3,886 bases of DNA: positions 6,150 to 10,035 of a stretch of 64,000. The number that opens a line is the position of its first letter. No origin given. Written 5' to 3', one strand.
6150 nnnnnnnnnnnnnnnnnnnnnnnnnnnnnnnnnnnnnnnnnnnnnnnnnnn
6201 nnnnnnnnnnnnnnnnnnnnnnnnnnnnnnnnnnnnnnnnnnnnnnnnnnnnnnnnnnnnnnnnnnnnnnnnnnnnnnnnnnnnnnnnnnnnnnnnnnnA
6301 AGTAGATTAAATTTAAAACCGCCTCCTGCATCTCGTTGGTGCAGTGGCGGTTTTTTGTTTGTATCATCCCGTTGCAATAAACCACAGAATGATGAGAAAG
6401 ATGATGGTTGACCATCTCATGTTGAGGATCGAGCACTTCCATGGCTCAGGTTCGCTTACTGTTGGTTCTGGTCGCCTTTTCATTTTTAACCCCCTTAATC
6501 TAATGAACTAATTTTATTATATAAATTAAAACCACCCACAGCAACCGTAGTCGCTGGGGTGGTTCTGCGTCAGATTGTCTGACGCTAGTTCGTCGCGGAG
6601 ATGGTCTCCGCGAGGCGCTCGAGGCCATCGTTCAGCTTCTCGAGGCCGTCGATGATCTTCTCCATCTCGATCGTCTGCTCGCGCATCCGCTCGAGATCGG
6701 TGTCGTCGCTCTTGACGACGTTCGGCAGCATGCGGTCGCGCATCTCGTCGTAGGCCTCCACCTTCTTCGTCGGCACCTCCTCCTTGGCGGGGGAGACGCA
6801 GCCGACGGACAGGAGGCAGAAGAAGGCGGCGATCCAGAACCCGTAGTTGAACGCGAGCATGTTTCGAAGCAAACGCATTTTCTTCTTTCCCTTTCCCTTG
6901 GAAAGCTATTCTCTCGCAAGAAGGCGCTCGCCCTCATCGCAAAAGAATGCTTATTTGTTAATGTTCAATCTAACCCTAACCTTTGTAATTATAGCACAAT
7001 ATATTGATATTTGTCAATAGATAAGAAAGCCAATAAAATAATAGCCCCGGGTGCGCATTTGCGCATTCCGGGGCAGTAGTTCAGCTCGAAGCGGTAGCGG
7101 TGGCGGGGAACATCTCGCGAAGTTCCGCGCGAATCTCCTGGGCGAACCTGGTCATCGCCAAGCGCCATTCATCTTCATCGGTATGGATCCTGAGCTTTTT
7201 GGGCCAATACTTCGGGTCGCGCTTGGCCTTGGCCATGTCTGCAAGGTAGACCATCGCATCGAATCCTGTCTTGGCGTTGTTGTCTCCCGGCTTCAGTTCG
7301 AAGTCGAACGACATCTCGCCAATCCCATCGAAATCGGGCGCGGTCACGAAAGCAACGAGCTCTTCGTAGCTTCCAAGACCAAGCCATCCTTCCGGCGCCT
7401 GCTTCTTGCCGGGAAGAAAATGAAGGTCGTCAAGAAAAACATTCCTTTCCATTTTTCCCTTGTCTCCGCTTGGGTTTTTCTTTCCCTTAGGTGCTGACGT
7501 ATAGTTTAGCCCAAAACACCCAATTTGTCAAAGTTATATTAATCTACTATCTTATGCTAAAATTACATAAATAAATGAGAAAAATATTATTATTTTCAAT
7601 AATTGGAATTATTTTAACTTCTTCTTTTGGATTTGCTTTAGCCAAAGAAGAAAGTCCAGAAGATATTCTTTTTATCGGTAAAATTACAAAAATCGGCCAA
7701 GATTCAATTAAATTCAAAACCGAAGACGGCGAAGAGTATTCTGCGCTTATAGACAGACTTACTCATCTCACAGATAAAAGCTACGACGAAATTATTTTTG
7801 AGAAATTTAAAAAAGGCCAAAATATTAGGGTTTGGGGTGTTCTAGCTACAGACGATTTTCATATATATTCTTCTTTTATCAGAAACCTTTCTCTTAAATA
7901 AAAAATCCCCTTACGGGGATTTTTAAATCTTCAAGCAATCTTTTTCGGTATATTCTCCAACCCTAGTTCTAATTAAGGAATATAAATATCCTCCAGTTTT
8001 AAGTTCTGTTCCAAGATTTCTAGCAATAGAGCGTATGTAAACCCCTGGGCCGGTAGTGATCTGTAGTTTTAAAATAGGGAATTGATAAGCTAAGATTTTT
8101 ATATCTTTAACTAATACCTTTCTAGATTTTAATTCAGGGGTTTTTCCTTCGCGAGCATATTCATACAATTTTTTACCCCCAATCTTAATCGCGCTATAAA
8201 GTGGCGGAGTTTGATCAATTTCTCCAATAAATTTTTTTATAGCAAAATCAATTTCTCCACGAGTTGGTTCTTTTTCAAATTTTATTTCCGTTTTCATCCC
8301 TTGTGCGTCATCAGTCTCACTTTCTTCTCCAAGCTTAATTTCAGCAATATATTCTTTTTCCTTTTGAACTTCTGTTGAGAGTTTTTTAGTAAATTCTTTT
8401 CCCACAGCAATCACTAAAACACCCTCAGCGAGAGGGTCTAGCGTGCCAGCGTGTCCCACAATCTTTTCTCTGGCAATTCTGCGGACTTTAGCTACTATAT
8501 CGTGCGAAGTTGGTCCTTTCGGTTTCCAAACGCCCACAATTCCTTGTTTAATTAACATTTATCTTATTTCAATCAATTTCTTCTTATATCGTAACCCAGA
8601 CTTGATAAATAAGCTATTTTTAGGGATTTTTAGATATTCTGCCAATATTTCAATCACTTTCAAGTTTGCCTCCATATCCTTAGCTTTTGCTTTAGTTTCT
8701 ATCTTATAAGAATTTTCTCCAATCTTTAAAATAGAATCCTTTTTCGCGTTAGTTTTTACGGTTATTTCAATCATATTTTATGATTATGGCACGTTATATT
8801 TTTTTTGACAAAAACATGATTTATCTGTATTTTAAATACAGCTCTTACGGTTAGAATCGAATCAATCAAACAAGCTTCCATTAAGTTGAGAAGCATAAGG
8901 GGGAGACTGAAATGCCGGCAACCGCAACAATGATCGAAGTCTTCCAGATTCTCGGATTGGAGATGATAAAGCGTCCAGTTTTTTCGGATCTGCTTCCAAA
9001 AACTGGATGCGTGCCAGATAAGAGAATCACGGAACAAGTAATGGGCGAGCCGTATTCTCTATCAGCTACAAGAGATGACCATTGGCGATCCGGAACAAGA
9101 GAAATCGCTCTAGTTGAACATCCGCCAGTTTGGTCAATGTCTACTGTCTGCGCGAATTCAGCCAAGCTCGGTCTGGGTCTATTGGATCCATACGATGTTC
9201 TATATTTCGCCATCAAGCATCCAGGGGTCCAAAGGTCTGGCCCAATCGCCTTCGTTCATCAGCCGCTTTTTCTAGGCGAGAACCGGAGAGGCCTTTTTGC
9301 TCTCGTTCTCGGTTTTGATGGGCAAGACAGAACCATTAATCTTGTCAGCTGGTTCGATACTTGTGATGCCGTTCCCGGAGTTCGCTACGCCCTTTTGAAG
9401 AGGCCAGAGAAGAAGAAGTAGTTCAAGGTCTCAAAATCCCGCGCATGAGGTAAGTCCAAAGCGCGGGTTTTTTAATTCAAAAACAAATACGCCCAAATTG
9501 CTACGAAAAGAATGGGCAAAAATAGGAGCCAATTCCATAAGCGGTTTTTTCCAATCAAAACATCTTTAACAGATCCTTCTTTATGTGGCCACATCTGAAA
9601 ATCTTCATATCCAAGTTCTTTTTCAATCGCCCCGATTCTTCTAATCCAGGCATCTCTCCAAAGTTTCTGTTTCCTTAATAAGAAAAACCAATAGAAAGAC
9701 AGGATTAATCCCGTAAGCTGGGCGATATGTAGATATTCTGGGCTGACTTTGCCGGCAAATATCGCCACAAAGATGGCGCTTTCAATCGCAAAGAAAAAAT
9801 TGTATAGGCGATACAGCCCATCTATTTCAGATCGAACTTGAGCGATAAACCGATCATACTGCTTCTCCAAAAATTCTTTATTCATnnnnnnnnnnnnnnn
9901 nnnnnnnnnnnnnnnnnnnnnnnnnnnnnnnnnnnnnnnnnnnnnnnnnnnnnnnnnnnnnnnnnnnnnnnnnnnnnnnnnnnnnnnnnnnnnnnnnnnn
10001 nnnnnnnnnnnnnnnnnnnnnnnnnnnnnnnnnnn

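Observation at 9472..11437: Divergent locus: Zn-ribbon (63 aa), Cys/His-cluster protein (193 aa) and membrane protein operon, opposite a membrane-anchored NERD nuclease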

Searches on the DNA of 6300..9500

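Call 58: search_rna_families(source=window, start=6300, end=9500, threshold=evalue, max_evalue=1)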
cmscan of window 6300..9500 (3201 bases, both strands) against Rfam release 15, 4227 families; matches with E-value up to 1: 0.
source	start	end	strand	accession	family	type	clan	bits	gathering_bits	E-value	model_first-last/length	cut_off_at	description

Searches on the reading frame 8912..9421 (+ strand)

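Call 3: search_protein_families(library=pfam, proteins=[window:8912-9421:+], max_evalue=1)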
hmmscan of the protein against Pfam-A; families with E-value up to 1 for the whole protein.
window:8912-9421:+ (169 aa): 0 families

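Call 4: search_protein_families(library=padloc, proteins=[window:8912-9421:+], max_evalue=1)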
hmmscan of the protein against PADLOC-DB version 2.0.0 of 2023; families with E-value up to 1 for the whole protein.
window:8912-9421:+ (169 aa): 0 families

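Call 8: search_protein_families(library=ncbifam, proteins=[window:8912-9421:+], max_evalue=1)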
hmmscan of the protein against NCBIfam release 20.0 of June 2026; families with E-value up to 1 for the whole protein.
window:8912-9421:+ (169 aa): 1 family
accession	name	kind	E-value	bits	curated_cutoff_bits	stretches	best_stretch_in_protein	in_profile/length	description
TIGR04427.1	PLP_DesI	equivalog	0.21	10.7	650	1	11-44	107-136/390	dTDP-4-dehydro-6-deoxyglucose aminotransferase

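Call 9: search_protein_families(library=phrogs, proteins=[window:8912-9421:+], max_evalue=0.1)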
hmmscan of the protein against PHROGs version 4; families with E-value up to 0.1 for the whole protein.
window:8912-9421:+ (169 aa): 0 families

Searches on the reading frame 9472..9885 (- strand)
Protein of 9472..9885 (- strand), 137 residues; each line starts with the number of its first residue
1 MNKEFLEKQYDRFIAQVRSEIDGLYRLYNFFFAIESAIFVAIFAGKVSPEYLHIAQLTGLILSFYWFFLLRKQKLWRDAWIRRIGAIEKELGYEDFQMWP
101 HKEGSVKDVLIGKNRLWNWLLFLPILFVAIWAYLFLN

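Call 3: search_protein_families(library=pfam, proteins=[window:9472-9885:-], max_evalue=1)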
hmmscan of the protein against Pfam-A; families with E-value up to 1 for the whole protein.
window:9472-9885:- (137 aa): 1 family
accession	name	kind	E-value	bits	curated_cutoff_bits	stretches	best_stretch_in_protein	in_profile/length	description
PF24838.2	8xMP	-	7.2e-15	55.5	30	1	8-136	2-132/136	Octameric membrane protein family (8xMP)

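Call 4: search_protein_families(library=padloc, proteins=[window:9472-9885:-], max_evalue=1)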
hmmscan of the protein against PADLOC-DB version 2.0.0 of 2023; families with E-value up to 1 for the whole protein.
window:9472-9885:- (137 aa): 0 families

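Call 8: search_protein_families(library=ncbifam, proteins=[window:9472-9885:-], max_evalue=1)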
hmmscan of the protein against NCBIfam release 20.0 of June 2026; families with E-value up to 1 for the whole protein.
window:9472-9885:- (137 aa): 0 families

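Call 9: search_protein_families(library=phrogs, proteins=[window:9472-9885:-], max_evalue=0.1)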
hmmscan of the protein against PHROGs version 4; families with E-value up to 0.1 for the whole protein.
window:9472-9885:- (137 aa): 1 family
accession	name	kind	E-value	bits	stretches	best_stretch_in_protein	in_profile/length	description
phrog_25941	-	moron, auxiliary metabolic gene and host takeover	0.045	15.1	1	30-70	20-60/68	membrane protein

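Call 11: search_solved_structures(query=window:9472-9885:-, max_evalue=10, show_alignments=2)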
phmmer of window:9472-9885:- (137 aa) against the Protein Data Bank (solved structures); distinct sequences matched with E-value up to 10: 3.
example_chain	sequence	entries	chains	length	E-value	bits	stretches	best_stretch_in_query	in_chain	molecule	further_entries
1bxc_A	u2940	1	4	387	0.19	15.2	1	88-132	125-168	XYLOSE ISOMERASE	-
1bxb_A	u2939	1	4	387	1.1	12.6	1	88-121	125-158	XYLOSE ISOMERASE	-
7pkt_o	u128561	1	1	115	1.2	12.5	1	70-93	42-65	50S ribosomal protein L20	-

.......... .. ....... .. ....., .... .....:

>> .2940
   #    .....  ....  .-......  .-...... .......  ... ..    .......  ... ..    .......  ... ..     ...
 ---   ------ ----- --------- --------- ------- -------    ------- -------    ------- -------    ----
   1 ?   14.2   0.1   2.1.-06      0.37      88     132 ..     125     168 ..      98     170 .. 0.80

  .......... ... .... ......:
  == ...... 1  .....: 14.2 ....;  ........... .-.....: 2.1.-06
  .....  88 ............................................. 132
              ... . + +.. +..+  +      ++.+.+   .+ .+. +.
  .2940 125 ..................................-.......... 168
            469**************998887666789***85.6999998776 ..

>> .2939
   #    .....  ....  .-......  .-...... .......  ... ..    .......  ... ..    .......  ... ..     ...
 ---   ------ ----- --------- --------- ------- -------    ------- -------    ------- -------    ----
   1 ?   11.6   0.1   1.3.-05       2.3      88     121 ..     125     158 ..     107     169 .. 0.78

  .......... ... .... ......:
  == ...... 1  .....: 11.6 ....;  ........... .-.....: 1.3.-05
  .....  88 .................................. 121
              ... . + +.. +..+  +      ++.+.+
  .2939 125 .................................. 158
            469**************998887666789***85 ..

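Call 35: find_homologous_proteins(query=window:9472-9885:-)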
Query window:9472-9885:- (137 aa): 2 proteins with E <= 0.001 among 8 candidates.
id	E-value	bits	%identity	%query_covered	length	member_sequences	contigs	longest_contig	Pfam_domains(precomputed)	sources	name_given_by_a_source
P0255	1.0e-78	280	93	99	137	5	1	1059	PF24838.3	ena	-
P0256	1.0e-67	245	78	99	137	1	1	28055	PF24838.3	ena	-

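Call 36: find_encoding_contigs(protein=P0256, flank=8000, max_places=3)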
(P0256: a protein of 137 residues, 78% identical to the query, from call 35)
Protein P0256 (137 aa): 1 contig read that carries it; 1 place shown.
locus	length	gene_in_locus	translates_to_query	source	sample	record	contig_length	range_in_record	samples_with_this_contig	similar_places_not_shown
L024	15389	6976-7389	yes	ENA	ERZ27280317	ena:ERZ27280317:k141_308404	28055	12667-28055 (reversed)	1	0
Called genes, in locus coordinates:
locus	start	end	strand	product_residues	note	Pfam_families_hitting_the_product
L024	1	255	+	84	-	?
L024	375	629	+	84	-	PF01541:GIY-YIG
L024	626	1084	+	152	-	PF00293:NUDIX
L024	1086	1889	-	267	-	PF01978:TrmB, PF13412:HTH_24 (weak)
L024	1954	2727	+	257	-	PF02463:SMC_N (faint), PF00005:ABC_tran, PF13304:AAA_21 (faint)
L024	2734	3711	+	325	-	PF04069:OpuAC (weak), PF09084:NMT1, PF13379:NMT1_2, PF12974:Phosphonate-bd (weak)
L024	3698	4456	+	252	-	PF00528:BPD_transp_1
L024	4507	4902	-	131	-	PF07681:DoxX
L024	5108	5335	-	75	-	-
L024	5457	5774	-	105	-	PF01371:Trp_repressor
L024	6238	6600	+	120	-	PF08818:DUF1801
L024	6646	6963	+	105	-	-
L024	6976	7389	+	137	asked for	PF24838:8xMP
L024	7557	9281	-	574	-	-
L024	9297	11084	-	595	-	-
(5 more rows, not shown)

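Call 37: find_encoding_contigs(protein=P0255, flank=3000, max_places=3)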
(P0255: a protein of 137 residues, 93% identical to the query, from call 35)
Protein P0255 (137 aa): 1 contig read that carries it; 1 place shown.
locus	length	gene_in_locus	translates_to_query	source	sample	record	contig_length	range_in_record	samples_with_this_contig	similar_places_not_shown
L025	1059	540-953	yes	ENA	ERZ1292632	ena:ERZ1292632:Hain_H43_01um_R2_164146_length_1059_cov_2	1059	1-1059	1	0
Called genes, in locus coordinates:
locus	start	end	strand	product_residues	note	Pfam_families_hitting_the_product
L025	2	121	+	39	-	?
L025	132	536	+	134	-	-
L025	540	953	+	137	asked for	PF24838:8xMP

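Call 80: search_dna_similar(query=window:9472-9885:-, collection=plasmids, mode=protein, max_evalue=1, max_rows=15)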
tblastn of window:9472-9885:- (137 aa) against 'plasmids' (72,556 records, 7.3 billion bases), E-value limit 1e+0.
No match.
